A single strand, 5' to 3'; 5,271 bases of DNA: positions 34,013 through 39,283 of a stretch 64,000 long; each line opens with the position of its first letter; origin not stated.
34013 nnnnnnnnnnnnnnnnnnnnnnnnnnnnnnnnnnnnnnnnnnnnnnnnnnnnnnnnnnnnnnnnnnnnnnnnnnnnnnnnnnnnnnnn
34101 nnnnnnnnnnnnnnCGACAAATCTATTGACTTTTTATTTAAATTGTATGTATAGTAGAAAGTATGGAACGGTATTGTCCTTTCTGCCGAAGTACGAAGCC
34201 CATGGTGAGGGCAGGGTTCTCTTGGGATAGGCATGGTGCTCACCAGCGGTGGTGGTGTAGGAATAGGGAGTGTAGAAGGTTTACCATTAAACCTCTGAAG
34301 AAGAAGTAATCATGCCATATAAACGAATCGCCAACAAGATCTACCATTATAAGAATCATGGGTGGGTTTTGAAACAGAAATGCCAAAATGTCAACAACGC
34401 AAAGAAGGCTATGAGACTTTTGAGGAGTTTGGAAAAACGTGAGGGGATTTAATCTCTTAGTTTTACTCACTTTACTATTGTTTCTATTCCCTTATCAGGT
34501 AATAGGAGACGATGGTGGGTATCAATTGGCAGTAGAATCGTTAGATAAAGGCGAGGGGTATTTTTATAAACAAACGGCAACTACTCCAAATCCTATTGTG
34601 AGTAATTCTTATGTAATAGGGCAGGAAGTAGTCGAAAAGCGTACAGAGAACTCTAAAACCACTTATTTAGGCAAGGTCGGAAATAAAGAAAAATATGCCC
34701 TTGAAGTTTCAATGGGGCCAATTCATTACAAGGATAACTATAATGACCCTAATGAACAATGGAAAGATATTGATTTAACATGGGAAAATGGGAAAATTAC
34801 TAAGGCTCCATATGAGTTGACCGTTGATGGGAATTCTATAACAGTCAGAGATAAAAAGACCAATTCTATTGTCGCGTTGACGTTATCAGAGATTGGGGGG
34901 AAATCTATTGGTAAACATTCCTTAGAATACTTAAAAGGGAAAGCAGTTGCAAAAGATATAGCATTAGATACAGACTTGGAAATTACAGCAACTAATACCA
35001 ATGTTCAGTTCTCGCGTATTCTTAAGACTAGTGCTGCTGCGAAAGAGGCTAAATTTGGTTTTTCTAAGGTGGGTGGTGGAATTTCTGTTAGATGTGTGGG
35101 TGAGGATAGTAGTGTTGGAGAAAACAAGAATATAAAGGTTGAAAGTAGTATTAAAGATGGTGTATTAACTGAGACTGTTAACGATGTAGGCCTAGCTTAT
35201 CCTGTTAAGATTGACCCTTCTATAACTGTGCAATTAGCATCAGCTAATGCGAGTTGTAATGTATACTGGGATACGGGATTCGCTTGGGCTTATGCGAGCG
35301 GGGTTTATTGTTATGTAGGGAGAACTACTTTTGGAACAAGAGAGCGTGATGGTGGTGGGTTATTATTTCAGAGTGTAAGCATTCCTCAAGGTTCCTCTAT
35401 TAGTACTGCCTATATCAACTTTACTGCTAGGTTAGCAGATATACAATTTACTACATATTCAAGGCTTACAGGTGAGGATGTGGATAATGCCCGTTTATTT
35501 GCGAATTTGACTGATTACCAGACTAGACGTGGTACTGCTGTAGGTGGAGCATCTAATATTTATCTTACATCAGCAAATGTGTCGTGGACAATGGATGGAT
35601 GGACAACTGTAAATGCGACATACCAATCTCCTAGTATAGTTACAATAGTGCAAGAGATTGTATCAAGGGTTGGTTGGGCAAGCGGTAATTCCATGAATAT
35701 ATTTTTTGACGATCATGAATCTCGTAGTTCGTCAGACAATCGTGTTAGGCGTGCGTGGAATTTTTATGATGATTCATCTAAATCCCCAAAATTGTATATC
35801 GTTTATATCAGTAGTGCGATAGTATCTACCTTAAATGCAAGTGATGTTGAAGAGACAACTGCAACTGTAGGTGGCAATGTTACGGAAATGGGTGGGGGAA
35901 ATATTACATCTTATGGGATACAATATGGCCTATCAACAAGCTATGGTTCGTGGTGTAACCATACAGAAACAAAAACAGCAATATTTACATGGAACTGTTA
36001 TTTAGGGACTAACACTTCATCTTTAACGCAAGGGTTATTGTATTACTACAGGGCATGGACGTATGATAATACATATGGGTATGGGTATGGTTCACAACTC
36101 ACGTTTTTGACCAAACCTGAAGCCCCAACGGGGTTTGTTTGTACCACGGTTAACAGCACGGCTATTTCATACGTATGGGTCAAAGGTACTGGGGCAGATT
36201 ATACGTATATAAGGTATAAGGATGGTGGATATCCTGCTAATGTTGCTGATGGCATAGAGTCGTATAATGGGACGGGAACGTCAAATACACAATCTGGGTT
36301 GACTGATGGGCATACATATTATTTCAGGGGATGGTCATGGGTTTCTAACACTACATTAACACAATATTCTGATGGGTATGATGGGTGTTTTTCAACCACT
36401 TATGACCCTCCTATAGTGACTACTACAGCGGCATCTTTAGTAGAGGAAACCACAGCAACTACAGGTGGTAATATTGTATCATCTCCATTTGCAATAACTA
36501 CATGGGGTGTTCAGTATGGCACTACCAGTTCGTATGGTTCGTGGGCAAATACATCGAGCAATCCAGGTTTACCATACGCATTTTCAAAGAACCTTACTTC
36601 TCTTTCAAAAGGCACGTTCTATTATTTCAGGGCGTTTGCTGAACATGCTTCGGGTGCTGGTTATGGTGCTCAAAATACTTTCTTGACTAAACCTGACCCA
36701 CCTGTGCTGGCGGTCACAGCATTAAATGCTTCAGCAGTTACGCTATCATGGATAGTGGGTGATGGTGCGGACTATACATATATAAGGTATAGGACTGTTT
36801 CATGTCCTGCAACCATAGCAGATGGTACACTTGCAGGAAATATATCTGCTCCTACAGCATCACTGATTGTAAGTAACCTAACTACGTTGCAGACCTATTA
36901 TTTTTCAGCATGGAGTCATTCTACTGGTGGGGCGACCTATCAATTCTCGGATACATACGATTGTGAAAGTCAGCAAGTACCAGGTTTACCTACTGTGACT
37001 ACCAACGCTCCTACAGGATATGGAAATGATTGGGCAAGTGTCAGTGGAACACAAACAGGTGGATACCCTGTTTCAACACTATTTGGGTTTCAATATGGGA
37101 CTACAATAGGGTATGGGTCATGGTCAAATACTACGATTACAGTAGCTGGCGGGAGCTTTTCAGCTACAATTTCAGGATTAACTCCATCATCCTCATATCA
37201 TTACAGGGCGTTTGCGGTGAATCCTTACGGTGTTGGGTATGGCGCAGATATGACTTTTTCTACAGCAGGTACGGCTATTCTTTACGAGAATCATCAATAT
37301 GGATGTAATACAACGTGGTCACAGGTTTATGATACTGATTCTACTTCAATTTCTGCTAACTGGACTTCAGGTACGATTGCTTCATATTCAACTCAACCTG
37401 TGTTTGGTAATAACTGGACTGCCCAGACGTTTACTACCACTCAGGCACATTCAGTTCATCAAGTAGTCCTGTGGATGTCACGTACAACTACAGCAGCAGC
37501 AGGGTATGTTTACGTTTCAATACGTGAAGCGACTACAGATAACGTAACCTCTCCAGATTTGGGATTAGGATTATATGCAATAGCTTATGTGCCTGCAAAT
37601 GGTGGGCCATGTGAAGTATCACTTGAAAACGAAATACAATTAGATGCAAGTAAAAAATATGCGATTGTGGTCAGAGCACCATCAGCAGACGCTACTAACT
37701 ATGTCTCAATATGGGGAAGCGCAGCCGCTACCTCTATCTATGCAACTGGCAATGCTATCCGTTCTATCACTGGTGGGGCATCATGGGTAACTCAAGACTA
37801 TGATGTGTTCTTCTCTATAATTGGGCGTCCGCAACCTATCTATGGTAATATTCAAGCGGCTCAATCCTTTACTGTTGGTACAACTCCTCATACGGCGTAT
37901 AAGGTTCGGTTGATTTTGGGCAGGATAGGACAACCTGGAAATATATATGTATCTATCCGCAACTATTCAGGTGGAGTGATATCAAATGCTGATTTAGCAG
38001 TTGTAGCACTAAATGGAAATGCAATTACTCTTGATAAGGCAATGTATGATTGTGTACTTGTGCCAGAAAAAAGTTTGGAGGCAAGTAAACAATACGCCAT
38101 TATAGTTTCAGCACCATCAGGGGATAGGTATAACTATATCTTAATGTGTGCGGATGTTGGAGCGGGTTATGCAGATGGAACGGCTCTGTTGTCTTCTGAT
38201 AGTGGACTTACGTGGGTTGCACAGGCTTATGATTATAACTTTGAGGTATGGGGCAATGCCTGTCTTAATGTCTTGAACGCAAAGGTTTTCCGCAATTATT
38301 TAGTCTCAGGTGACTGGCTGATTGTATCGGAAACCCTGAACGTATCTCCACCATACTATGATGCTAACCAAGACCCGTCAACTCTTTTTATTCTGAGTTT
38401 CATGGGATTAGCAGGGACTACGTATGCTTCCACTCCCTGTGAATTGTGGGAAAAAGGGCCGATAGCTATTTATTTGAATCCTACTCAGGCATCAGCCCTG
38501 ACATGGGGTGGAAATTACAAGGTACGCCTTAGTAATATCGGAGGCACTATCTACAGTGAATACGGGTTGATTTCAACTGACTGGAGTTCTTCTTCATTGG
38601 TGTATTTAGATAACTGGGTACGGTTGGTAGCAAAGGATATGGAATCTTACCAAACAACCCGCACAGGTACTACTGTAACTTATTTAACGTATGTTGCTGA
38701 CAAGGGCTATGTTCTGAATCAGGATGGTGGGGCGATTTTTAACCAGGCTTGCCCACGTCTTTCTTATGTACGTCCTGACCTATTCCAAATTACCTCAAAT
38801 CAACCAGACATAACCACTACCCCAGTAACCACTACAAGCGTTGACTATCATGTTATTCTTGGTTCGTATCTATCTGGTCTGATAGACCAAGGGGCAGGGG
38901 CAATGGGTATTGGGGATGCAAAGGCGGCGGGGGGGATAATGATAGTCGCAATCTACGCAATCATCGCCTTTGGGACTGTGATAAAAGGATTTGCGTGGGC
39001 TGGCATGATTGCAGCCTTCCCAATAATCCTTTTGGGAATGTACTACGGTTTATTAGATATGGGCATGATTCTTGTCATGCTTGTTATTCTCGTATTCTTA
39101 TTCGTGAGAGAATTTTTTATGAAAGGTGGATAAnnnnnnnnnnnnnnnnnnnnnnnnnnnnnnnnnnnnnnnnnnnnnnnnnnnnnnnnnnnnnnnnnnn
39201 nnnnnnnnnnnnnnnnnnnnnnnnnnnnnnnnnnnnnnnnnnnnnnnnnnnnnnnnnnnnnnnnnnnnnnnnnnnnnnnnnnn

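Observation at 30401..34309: Paralogous IS1595/InsA-like zinc-ribbon mini-genes with conserved promoter cassettes precede each giant surface-protein gene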

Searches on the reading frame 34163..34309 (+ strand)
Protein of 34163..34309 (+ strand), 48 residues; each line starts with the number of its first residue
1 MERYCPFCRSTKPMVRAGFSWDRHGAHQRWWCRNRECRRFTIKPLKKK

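Call 8: search_protein_families(library=pfam, proteins=[window:34163-34306:+], max_evalue=10)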
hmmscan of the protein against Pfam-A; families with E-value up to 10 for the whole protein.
seq(48 aa): 2 families
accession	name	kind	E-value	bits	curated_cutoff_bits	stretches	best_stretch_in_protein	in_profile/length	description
PF03811.18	Zn_ribbon_InsA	-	0.00044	20.4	26.1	1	5-34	8-33/35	InsA N-terminal domain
PF25208.1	DUF7838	-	0.22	11.9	28.5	1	1-34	5-38/55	Domain of unknown function (DUF7838)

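Call 9: search_protein_families(library=ncbifam, proteins=[window:34163-34306:+], max_evalue=10)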
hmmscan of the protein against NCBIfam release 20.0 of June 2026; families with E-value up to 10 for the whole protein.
seq(48 aa): 1 family
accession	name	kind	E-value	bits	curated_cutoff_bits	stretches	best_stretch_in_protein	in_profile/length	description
NF050000.1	IS1_IS1595_Zn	domain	0.0013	19.2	28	1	5-39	1-29/34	IS1/IS1595 family N-terminal zinc-binding domain-containing protein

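Call 26: find_encoding_contigs(protein=window:34163-34309:+, flank=10000, max_places=10)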
Protein window:34163-34309:+ (48 aa): no gene with exactly this product is on record in the collection.

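Call 45: find_related_loci(query=A4, collection=viral_contigs, flank=8000)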
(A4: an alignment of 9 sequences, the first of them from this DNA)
Query A4 (48 aa) in viral_contigs; peptide patterns used: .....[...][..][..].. (x = any residue, [..] = any of these).
12 stretches matched a pattern; 1 encode a relative of the query (tblastn E <= 1e-3); 1 distinct loci.
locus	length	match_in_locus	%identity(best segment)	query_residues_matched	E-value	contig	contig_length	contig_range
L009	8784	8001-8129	63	2-44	5e-19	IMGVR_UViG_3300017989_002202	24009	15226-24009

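Call 48: find_related_loci(query=A5, collection=metagenome_contigs, flank=8000)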
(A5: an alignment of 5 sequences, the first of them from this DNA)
Query A5 (48 aa) in metagenome_contigs; peptide patterns used: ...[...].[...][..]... (x = any residue, [..] = any of these).
80 stretches matched a pattern; 49 encode a relative of the query (tblastn E <= 1e-3); 49 distinct loci.
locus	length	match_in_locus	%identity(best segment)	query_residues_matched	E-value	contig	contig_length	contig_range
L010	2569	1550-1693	71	1-48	2e-22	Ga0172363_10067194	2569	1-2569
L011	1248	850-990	55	2-48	5e-14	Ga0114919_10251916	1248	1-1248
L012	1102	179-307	53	2-44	8e-14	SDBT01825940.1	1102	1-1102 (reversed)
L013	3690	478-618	51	2-48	7e-14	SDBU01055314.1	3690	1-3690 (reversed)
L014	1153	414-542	56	3-45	2e-13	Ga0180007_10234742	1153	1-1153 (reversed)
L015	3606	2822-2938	51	4-44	3e-13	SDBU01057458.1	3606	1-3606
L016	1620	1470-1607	52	4-48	9e-13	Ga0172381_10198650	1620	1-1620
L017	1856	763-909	53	1-48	2e-12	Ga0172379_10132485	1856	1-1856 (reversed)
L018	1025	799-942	50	2-48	2e-12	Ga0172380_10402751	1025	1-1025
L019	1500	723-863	51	2-48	3e-12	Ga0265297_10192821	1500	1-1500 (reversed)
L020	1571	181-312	55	4-45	3e-11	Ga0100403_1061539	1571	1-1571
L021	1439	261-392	55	4-45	4e-11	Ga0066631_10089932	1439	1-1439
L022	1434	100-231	55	4-45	4e-11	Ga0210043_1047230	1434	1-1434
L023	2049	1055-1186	55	4-45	5e-11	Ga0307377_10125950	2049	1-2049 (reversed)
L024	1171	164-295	52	4-45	5e-11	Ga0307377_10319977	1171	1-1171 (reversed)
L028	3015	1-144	50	2-48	1e-10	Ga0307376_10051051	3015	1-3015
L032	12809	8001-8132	52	4-45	2e-10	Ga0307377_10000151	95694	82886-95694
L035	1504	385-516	54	4-48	3e-10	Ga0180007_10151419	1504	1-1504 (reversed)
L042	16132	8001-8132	52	4-48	5e-9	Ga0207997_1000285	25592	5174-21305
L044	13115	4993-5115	48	3-44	2e-8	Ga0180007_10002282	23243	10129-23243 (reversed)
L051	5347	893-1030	41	2-48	1e-6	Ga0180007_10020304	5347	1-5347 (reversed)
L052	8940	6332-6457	44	2-44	2e-6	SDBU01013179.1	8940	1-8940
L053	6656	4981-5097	46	4-42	1e-5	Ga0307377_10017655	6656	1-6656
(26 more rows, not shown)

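Call 53: search_protein_families(library=pfam, proteins=[L028:147-2933:+, L042:8135-10822:+, L012:325-1029:+, L015:2966-3580:+, L035:549-1319:+, L044:5130-5777:+, L051:1033-1653:+, L053:4069-4656:-, L032:7080-7670:-, L052:4305-5483:+], max_evalue=0.01)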
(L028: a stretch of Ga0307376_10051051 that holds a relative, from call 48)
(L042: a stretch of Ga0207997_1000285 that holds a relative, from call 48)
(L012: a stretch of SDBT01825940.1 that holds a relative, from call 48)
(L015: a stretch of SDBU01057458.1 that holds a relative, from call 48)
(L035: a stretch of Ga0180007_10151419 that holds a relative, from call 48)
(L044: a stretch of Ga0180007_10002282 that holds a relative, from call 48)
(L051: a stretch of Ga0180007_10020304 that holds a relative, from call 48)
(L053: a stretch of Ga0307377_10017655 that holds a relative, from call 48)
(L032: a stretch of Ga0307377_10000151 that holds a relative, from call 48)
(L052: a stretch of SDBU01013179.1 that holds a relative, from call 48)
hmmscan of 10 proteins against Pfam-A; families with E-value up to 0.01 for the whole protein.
L028:147-2933:+ (928 aa): 3 families
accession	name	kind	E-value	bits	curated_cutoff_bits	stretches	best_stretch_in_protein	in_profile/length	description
PF16656.11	Pur_ac_phosph_N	-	0.00034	21.6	30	1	430-468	48-85/93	Purple acid Phosphatase, N-terminal domain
PF00041.27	fn3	-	0.0011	19.6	25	0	441-467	45-72/84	Fibronectin type III domain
PF16655.11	PhoD_N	-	0.0014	19.5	30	1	439-468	54-83/90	PhoD-like phosphatase, N-terminal domain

L042:8135-10822:+ (895 aa): 0 families

L012:325-1029:+ (234 aa): 0 families

L015:2966-3580:+ (204 aa): 0 families

L035:549-1319:+ (256 aa): 0 families

L044:5130-5777:+ (215 aa): 0 families

L051:1033-1653:+ (206 aa): 0 families

L053:4069-4656:- (195 aa): 0 families

L032:7080-7670:- (196 aa): 0 families

L052:4305-5483:+ (392 aa): 5 families
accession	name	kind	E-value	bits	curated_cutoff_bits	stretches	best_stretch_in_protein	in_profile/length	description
PF01385.25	OrfB_IS605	-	9.8e-25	87.5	30.5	1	187-293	10-119/120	Probable transposase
PF07282.18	Cas12f1-like_TNB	-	1.5e-21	76.7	26.3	1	305-372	1-60/60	Cas12f1-like, TNB domain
PF12323.14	HTH_OrfB_IS605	-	0.00038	20.3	21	1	17-60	3-46/47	Helix-turn-helix domain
PF24458.1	DUF7573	-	0.00089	19.6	30.2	1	328-358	6-36/39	Domain of unknown function (DUF7573)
PF11781.13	Zn_ribbon_RRN7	-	0.0033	17.5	27.1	1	333-363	4-32/32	Zinc-finger of RNA-polymerase I-specific TFIIB, Rrn7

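Call 54: search_protein_families(library=phrogs, proteins=[window:34163-34306:+, L032:7080-7670:-], max_evalue=0.01)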
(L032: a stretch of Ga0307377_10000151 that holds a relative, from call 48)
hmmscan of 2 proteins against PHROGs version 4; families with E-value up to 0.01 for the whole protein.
seq(48 aa): 0 families

L032:7080-7670:- (196 aa): 0 families

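Call 73: find_related_loci(query=A5, collection=genome_contigs, flank=8000)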
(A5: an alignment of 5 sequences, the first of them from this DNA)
Query A5 (48 aa) in genome_contigs; peptide patterns used: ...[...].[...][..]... (x = any residue, [..] = any of these).
15 stretches matched a pattern, but none encodes a relative of the query by tblastn (E <= 1e-3).

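Call 90: search_protein_families(library=pfam, proteins=[L032:5557-7083:-, L032:4718-5554:-, L032:3198-3884:-, L042:12077-15427:+, L042:11119-12135:+, L044:3128-4732:+, L044:7578-8993:-, L044:11572-12948:-, L053:343-1887:-, L051:2125-3540:-], max_evalue=0.001)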
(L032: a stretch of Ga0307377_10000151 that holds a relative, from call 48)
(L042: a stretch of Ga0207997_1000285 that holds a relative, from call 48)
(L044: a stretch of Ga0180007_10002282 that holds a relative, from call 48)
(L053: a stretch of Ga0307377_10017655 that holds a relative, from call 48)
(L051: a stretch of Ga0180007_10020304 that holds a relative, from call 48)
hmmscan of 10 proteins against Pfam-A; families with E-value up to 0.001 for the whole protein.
L032:5557-7083:- (508 aa): 0 families

L032:4718-5554:- (278 aa): 1 family
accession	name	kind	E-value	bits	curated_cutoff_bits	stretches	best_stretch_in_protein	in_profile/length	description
PF02086.21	MethyltransfD12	-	2e-58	198.5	22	1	16-249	1-243/253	D12 class N6 adenine-specific DNA methyltransferase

L032:3198-3884:- (228 aa): 0 families

L042:12077-15427:+ (1116 aa): 2 families
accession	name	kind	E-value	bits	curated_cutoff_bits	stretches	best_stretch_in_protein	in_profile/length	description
PF13385.13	Laminin_G_3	-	7.5e-23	81.8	27.6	2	763-909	1-150/151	Concanavalin A-like lectin/glucanases superfamily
PF02210.31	Laminin_G_2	-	0.00043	21.2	22.9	0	435-496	18-75/126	Laminin G domain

L042:11119-12135:+ (338 aa): 0 families

L044:3128-4732:+ (534 aa): 0 families

L044:7578-8993:- (471 aa): 2 families
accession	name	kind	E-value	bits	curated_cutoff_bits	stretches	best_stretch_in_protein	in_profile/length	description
PF04055.27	Radical_SAM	-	6.8e-30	104.9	29.5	1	204-362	3-165/166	Radical SAM superfamily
PF02310.24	B12-binding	-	2.3e-19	69.8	32.1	1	28-149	7-120/121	B12 binding domain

L044:11572-12948:- (458 aa): 0 families

L053:343-1887:- (514 aa): 0 families

L051:2125-3540:- (471 aa): 2 families
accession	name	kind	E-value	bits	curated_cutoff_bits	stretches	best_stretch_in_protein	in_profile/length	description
PF04055.27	Radical_SAM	-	2.1e-26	93.5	29.5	1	197-357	2-166/166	Radical SAM superfamily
PF02310.24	B12-binding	-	9.9e-21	74.2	32.1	1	15-124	9-120/121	B12 binding domain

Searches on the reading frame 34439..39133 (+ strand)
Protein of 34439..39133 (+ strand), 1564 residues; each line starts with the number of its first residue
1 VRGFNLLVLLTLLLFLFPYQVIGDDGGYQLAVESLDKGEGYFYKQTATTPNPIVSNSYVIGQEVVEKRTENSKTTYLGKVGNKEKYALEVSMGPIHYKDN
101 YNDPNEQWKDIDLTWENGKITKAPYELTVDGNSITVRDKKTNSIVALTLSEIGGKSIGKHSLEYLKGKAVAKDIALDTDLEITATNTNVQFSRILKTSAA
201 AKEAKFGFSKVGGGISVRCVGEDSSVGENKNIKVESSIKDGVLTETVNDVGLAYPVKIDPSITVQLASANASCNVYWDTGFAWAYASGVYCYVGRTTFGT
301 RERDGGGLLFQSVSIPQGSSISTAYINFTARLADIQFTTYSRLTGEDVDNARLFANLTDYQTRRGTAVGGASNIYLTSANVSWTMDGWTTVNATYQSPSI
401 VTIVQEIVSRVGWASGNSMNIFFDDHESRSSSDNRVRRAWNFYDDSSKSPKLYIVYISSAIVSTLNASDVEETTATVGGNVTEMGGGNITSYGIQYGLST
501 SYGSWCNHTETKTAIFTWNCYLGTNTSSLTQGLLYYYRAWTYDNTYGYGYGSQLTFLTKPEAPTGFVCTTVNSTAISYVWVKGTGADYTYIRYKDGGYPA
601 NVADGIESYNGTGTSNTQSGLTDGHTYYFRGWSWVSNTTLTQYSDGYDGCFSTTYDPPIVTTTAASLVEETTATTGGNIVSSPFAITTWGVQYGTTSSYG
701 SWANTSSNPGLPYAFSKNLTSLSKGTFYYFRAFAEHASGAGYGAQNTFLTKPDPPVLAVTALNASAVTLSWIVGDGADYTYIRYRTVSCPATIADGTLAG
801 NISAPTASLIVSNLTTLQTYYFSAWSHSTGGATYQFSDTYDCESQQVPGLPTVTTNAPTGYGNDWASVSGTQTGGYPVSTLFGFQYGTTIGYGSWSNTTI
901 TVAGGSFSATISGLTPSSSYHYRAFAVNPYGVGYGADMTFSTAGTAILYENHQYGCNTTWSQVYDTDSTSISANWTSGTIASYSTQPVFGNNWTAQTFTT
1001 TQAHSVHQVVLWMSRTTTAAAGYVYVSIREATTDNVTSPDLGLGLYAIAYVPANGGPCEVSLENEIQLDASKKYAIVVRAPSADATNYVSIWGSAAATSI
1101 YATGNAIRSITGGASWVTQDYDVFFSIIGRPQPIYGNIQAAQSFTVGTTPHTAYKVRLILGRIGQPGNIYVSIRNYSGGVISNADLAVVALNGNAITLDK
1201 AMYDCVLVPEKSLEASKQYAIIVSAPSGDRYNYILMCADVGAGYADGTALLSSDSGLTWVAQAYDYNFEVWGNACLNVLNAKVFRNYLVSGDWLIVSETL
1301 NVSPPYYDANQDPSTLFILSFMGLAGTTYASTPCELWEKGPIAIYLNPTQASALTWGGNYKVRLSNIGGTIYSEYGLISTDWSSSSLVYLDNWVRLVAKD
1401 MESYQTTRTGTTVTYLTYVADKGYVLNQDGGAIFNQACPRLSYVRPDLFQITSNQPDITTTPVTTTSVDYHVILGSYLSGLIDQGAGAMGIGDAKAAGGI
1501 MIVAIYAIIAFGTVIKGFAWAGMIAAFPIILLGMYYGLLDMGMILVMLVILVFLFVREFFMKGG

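Call 13: search_protein_families(library=pfam, proteins=[window:34439-39133:+], max_evalue=0.001)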
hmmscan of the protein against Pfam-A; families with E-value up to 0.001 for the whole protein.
window:34439-39133:+ (1564 aa): 1 family
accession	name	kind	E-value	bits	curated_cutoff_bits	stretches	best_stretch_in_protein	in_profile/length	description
PF00041.27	fn3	-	7.9e-05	23.2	25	0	864-933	19-75/84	Fibronectin type III domain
